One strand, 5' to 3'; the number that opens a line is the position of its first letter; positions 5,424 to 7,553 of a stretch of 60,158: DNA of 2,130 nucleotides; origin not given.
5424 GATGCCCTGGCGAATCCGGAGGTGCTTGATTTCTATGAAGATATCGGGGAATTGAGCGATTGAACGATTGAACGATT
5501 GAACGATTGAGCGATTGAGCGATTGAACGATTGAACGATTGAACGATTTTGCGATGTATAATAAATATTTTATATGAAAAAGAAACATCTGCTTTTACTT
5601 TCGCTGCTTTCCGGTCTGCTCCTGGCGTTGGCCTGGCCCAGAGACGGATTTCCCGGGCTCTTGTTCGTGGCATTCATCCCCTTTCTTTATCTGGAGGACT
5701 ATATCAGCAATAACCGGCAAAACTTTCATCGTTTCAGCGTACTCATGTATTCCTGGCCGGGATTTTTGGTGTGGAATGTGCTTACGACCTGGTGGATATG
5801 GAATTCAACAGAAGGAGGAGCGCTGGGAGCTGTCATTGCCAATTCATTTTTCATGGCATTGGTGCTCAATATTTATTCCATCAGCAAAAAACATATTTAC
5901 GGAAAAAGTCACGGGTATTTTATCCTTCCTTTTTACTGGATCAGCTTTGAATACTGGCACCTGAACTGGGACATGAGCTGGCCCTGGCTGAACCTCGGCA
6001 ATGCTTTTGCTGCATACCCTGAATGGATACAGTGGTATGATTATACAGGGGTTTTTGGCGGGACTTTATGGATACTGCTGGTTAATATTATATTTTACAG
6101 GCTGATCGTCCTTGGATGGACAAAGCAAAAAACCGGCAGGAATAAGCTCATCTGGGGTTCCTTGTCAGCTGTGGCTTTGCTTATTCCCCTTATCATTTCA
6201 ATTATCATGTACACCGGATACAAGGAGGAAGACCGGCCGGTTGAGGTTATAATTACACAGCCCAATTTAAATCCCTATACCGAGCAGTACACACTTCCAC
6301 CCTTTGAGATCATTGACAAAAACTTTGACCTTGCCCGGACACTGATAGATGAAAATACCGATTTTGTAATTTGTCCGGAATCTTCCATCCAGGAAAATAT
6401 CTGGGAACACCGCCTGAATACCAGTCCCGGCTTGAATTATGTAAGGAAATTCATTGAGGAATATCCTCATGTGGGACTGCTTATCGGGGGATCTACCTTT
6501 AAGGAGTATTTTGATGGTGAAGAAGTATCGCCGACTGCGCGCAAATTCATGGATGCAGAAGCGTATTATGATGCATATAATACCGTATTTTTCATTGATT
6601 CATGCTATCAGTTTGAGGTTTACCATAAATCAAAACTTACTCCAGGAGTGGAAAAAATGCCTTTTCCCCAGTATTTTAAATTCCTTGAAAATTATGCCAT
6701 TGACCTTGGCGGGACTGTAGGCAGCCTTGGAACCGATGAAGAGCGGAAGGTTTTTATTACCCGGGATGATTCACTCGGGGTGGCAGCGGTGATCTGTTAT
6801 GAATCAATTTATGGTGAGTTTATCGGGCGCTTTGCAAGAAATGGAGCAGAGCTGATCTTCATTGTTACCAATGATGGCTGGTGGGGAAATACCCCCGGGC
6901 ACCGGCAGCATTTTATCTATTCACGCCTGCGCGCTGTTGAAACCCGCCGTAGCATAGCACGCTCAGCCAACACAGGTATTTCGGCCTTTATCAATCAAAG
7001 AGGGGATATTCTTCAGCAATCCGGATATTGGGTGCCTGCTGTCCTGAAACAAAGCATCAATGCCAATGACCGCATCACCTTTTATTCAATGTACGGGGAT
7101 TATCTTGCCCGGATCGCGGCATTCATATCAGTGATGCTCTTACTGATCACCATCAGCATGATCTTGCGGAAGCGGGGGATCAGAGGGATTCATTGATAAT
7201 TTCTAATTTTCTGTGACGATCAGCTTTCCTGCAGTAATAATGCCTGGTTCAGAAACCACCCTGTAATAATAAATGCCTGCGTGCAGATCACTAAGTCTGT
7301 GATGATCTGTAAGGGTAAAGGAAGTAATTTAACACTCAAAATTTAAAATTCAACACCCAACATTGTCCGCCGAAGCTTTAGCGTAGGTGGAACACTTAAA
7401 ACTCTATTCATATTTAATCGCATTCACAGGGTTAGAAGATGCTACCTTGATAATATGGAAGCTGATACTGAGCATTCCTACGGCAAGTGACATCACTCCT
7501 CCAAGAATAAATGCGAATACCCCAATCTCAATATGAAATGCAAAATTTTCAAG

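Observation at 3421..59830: Window-wide family of intergenic 7-nt and 8-nt periodic 'word' arrays in about 10 of 45 intergenic gaps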

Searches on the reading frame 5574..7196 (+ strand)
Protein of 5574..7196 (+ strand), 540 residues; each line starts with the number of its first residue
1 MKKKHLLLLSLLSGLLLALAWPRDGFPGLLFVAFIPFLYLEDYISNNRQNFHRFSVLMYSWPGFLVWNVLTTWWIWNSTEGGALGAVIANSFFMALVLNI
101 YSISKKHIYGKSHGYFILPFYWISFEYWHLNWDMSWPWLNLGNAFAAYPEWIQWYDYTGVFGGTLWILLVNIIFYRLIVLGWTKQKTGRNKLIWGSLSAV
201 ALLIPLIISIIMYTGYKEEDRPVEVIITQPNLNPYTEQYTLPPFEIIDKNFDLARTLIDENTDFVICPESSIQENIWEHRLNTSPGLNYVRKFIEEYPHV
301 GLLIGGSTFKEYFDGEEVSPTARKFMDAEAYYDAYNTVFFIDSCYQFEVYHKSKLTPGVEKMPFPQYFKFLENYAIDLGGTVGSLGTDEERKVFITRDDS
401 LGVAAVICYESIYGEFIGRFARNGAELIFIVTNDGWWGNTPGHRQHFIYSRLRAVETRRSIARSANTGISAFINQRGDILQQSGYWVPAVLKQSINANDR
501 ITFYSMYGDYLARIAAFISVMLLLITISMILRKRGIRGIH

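Call 6: search_protein_families(library=ncbifam, proteins=[window:5574-7196:+])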
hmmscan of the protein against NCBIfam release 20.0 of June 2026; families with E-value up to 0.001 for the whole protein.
window:5574-7196:+ (540 aa): 1 family
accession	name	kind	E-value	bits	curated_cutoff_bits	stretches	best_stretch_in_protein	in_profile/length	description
TIGR00546.1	lnt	equivalog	1.8e-58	198.6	132.9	1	64-478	2-394/395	apolipoprotein N-acyltransferase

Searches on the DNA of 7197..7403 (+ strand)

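Call 68: build_rna_model(alignment_id=A4, structure=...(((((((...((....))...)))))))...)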
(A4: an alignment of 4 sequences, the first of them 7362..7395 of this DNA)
Model R1 built from alignment A4 (4 sequences, 34 columns); structure: as given.
model positions 34; base pairs 9; branch points 0; effective number of sequences 4; information 1.016 bits per position. Calibrated on 0.2 Mb of random sequence (short: E-values are rough).
structure used (alignment columns):
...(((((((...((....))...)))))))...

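Call 69: search_with_rna_model(model_id=R1, sources=[window, L001, L002, L003, L004, L005, L006, L007, L008, L009, L010, L011, L012, L013, L014, L015, L016, L017, L018, L019, L020, L021, L022, L023, L024, L025, L026, L027, L028, L029, L030, L031, L032, L033, L034, L035, L036, L037, L038, L039, L040, L041, L042, L043, L044, L045, L046, L047, L048, L049, L050, L051, L052, L053, L054, L055, L056, L057, L058, L059, L060, L061, L062, L063, L064, L065, L066, L067, L068, L069, L070, L071, L072, L073, L074, L075, L076, L077, L078, L079, L080], max_evalue=10, show_alignments=0)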
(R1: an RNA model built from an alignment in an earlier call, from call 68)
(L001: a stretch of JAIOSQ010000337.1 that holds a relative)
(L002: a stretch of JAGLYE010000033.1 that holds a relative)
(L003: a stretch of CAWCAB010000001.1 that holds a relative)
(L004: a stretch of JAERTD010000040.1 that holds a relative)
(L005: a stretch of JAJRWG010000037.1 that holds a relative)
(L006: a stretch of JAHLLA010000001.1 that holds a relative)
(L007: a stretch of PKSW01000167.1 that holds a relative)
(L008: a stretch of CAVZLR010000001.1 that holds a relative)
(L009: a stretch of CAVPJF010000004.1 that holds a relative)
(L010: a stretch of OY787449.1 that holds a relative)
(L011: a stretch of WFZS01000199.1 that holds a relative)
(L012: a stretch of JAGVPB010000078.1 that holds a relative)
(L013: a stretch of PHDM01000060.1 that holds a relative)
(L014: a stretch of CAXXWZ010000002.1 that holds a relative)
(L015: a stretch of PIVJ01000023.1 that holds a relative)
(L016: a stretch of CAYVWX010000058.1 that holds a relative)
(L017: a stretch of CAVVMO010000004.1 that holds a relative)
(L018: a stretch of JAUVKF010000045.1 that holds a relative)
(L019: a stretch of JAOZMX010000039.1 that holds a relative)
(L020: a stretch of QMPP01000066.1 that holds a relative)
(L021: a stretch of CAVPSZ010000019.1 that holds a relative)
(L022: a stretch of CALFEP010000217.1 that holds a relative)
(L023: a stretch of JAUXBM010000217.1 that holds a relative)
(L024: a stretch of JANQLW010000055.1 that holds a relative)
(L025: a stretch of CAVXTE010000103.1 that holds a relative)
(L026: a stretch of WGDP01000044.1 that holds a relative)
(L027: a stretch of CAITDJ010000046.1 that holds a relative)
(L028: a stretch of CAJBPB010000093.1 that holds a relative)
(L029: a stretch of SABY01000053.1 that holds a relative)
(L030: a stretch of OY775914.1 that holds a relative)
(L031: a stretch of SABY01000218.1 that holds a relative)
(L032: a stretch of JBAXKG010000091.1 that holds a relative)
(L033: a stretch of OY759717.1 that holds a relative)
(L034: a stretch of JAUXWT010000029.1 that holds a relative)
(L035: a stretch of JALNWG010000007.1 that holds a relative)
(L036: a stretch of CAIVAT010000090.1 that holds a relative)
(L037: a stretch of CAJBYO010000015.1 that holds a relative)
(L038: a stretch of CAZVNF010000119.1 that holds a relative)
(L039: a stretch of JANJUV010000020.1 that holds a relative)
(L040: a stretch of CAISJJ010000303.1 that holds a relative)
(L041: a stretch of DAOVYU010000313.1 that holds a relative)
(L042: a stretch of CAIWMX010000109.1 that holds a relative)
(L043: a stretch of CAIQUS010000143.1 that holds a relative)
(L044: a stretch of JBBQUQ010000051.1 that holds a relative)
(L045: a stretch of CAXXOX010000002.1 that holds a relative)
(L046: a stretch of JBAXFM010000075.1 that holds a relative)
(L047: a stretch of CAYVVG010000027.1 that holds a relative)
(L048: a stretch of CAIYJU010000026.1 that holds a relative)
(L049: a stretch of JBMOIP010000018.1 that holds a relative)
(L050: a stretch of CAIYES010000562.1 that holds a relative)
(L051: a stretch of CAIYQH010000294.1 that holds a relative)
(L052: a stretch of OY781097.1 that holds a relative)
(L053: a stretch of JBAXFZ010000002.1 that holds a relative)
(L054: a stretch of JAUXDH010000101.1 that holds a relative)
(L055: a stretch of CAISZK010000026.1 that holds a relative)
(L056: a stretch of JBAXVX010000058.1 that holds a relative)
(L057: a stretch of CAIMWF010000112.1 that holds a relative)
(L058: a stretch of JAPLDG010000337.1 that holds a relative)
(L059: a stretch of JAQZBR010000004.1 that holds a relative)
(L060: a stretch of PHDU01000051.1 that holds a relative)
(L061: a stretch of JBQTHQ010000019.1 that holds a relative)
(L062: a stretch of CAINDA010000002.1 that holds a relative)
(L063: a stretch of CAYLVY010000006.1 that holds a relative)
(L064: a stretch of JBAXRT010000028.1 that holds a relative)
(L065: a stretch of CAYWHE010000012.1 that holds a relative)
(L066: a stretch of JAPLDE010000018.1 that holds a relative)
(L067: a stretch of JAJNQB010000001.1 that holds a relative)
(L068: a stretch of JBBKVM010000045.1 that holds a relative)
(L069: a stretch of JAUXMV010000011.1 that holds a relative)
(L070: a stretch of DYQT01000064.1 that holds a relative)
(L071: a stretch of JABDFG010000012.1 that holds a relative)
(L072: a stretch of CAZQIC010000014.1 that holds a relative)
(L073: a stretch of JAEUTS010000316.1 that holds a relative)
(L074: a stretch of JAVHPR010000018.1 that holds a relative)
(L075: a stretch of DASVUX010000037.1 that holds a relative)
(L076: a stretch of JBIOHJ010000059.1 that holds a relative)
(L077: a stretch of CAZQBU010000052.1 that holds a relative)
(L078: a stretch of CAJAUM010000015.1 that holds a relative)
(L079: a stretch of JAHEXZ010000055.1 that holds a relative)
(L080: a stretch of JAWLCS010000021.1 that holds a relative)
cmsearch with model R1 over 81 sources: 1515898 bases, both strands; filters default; matches with E-value up to 10: 5.
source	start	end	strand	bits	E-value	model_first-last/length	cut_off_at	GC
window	7362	7395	+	47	2.7e-10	1-34/34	no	0.53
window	38276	38309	-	46.4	4.1e-10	1-34/34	no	0.5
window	59777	59810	-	45.4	8.2e-10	1-34/34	no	0.68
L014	17084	17115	+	14.1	2.7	1-34/34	no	0.34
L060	2144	2177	-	12.9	6.1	1-34/34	no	0.32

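Call 70: search_with_rna_model(model_id=R1, sources=[L167, L086, L087, L088, L089, L090, L091, L092, L093, L094, L095, L096, L097, L098, L099, L100, L101, L102, L103, L104, L105, L106, L107, L108, L109, L110, L111, L112, L113, L114, L115, L116, L117, L118, L119, L120, L121, L122, L123, L124, L125, L126, L127, L128, L129, L130, L131, L132, L133, L134, L135, L136, L137, L138, L139, L140, L141, L142, L143, L144, L145, L146, L147, L148, L149, L150, L151, L152, L153, L154, L155, L156, L157, L158, L159, L160, L161, L162, L163, L164, L165], max_evalue=10, show_alignments=0)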
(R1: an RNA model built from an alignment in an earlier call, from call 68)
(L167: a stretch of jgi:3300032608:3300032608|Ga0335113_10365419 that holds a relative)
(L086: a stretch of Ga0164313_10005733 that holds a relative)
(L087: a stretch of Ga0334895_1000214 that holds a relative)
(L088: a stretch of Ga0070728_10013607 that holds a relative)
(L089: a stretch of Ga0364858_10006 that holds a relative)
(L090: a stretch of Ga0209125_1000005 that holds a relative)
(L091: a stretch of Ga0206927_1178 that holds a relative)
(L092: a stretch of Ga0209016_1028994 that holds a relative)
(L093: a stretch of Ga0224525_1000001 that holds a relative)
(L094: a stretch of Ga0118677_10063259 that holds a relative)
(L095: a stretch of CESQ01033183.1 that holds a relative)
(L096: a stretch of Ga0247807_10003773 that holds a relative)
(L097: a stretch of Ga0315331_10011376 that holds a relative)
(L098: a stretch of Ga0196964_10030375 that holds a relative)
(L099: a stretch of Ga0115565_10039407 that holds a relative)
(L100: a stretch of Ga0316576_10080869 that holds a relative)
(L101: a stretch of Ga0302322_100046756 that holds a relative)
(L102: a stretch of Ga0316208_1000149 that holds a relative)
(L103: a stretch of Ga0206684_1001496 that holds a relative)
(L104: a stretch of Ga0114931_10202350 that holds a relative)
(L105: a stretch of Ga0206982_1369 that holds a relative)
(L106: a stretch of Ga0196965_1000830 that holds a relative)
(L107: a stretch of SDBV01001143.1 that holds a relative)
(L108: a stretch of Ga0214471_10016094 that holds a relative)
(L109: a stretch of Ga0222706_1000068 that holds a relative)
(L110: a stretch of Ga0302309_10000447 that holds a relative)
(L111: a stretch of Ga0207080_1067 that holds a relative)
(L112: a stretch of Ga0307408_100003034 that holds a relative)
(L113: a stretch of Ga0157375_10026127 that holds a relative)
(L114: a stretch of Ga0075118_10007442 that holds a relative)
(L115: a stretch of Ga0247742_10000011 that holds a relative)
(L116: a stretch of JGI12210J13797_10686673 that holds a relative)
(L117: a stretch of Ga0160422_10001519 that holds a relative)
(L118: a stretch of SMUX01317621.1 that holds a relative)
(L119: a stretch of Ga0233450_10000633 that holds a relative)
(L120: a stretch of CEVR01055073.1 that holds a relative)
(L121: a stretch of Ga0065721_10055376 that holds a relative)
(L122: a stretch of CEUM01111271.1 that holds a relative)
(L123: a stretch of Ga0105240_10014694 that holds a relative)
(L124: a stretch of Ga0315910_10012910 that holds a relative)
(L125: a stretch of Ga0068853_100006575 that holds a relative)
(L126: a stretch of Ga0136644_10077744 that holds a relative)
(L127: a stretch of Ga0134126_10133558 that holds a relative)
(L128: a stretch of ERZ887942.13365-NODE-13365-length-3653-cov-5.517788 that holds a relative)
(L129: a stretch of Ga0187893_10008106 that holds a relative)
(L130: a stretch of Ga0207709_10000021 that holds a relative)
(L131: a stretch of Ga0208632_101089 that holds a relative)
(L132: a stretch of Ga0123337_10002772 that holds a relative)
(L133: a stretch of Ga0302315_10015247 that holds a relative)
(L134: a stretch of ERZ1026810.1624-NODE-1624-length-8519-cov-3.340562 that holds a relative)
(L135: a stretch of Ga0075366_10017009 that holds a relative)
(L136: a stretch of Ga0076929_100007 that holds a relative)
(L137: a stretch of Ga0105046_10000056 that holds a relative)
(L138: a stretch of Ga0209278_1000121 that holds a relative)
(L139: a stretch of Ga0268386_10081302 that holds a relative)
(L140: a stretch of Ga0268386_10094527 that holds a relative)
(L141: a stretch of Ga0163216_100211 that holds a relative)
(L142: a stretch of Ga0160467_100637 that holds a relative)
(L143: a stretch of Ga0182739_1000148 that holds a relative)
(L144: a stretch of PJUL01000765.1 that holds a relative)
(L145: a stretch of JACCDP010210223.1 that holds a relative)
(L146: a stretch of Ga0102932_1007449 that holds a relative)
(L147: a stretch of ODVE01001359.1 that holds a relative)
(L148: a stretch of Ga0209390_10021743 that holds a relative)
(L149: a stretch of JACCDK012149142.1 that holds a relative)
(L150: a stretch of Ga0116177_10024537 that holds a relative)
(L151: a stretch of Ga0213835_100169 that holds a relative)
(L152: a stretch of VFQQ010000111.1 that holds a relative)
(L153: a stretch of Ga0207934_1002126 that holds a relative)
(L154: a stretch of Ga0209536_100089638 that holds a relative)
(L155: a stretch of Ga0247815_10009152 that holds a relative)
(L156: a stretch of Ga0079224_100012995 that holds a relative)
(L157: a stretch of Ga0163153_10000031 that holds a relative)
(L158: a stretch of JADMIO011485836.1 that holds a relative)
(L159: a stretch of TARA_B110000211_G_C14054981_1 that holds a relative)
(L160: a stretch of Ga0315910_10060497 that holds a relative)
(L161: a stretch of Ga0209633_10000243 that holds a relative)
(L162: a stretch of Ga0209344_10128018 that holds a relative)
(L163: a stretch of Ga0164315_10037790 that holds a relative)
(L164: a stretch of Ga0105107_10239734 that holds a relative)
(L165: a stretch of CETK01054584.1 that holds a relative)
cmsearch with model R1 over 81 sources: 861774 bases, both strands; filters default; matches with E-value up to 10: 17.
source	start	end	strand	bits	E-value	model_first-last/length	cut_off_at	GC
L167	15372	15405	+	47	1.5e-10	1-34/34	no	0.53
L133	2404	2437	+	46.3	2.5e-10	1-34/34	no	0.62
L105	5165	5226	-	26.4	0.00029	1-34/34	no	0.65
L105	5195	5236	+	23.3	0.0026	1-34/34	no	0.71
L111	9160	9201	+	23.3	0.0026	1-34/34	no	0.71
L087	20911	20943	-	21.1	0.012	1-34/34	no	0.48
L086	4859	4891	-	17.8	0.12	1-34/34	no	0.58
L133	5659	5692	+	17.6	0.13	1-34/34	no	0.56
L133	5664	5687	-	17.2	0.18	6-29/34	no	0.58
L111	9160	9191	-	16.4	0.31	1-34/34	no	0.69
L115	7315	7347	+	16.4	0.31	1-34/34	no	0.55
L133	5253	5286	+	16.2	0.36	1-34/34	no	0.65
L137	2443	2482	-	15.9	0.45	1-34/34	no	0.5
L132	9248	9289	-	14.7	1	1-34/34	no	0.64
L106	2633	2658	-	12.4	5.2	1-34/34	no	0.65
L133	5252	5287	-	11.7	8.2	1-34/34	no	0.64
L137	6782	6821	-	11.7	8.3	1-34/34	no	0.52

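Call 84: search_rna_families(source=window, start=7197, end=7403, threshold=evalue, max_evalue=10)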
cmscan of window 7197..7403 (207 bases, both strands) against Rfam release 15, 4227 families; matches with E-value up to 10: 4.
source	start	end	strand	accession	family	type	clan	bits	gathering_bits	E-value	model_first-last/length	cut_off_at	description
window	7209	7283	+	RF02403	Afu_328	Gene; snRNA; snoRNA; CD-box;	-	13.7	70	9.3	1-73/73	no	A. fumigatus snoRNA Afu_328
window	7208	7255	+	RF01160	sn2841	Gene; snRNA; snoRNA; CD-box;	-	13.3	45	4.9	1-72/72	no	Small nucleolar RNA sn2841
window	7248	7398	+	RF02390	sau-41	Gene; sRNA;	-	13.2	80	9.9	1-156/156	no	Staphylococcus sRNA sau-41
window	7359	7403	-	RF00630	P26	Gene;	-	11.8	36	4.3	1-66/66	no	Pseudomonas sRNA P26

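Call 92: search_with_rna_model(model_id=R1, sources=[window, L133, L086, L087, L173, L174, L175, L176, L177, L178, L179, L180, L181, L182, L183, L184, L185, L186, L187, L188, L189, L190, L191], max_evalue=0.01, make_alignment=true)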
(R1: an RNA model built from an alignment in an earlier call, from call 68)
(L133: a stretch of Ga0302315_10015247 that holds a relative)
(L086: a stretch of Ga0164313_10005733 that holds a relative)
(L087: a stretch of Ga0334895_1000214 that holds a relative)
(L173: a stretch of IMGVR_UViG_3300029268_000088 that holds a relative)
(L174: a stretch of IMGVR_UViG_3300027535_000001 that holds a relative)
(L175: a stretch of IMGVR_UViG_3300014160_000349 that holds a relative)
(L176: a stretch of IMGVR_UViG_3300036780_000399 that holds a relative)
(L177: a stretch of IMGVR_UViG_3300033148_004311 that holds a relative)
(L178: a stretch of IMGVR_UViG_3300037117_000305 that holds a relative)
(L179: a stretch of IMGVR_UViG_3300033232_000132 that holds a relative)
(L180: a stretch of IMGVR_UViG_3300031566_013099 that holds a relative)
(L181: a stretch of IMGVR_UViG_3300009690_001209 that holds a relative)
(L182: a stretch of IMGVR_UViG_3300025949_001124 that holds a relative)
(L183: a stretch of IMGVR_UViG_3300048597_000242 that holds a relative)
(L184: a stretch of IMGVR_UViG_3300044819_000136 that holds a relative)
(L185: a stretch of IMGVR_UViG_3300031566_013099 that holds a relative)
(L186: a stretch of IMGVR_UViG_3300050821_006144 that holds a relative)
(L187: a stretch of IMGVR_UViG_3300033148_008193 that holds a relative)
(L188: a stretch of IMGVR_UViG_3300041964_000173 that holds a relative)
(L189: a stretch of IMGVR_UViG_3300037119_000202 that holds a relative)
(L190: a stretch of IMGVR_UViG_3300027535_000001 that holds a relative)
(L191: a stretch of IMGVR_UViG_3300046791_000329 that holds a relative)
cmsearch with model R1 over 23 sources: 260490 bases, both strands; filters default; matches with E-value up to 0.01: 36.
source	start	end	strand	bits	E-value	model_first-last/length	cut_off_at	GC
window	7362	7395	+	47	4.6e-11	1-34/34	no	0.53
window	38276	38309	-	46.4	7e-11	1-34/34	no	0.5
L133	2404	2437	+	46.3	7.6e-11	1-34/34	no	0.62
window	59777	59810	-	45.4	1.4e-10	1-34/34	no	0.68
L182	6808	6841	-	45.1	1.8e-10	1-34/34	no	0.68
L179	4149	4182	+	44.9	2e-10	1-34/34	no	0.5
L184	6535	6568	+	44.9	2.1e-10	1-34/34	no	0.53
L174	1962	1995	+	44.4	2.9e-10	1-34/34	no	0.62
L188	3920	3953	+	41.8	1.9e-09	1-34/34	no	0.62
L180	194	227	-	41.5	2.2e-09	1-34/34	no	0.53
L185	4111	4144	-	41.5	2.2e-09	1-34/34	no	0.53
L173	1879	1912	+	39.4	9.4e-09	1-34/34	no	0.62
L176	7617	7650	-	39.3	1e-08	1-34/34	no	0.71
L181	8868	8901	-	38.5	1.9e-08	1-34/34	no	0.62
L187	1836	1870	+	35.8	1.2e-07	1-34/34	no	0.6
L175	1431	1464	+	35.7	1.3e-07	1-34/34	no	0.74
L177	4181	4215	-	35.2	1.8e-07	1-34/34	no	0.49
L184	6497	6530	-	35.2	1.8e-07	1-34/34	no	0.56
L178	5894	5927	+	34.3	3.5e-07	1-34/34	no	0.71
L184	1751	1784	+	33.6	5.6e-07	1-34/34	no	0.74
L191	2596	2630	+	31.8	2e-06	1-34/34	no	0.66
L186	3680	3713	+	31.7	2.2e-06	1-34/34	no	0.65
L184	1706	1740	-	30.7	4.2e-06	1-34/34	no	0.69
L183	1284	1318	+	30.7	4.2e-06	1-34/34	no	0.6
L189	5458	5492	+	30.5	5e-06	1-34/34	no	0.69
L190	6692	6726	-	29.8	8e-06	1-34/34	no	0.63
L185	4602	4635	-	29.6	9.2e-06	1-34/34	no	0.68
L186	3847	3881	-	29.1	1.3e-05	1-34/34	no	0.66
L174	1818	1853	-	26.9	6.2e-05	1-34/34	no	0.72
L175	456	488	-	26.9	6.2e-05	1-34/34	no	0.82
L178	5851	5884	-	26.6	7.7e-05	1-34/34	no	0.65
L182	6852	6885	+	26.2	0.0001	1-34/34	no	0.62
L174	1056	1091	-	25.3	0.00019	1-34/34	no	0.69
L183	4650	4684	+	24.3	0.00038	1-34/34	no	0.6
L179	4185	4202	+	21.3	0.0031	9-26/34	no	0.56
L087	20911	20943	-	21.1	0.0036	1-34/34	no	0.48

Alignment A5: 36 matches aligned to the model, 45 columns, each read 5' to 3' on its own strand. Consensus structure (alignment columns), stored with it:
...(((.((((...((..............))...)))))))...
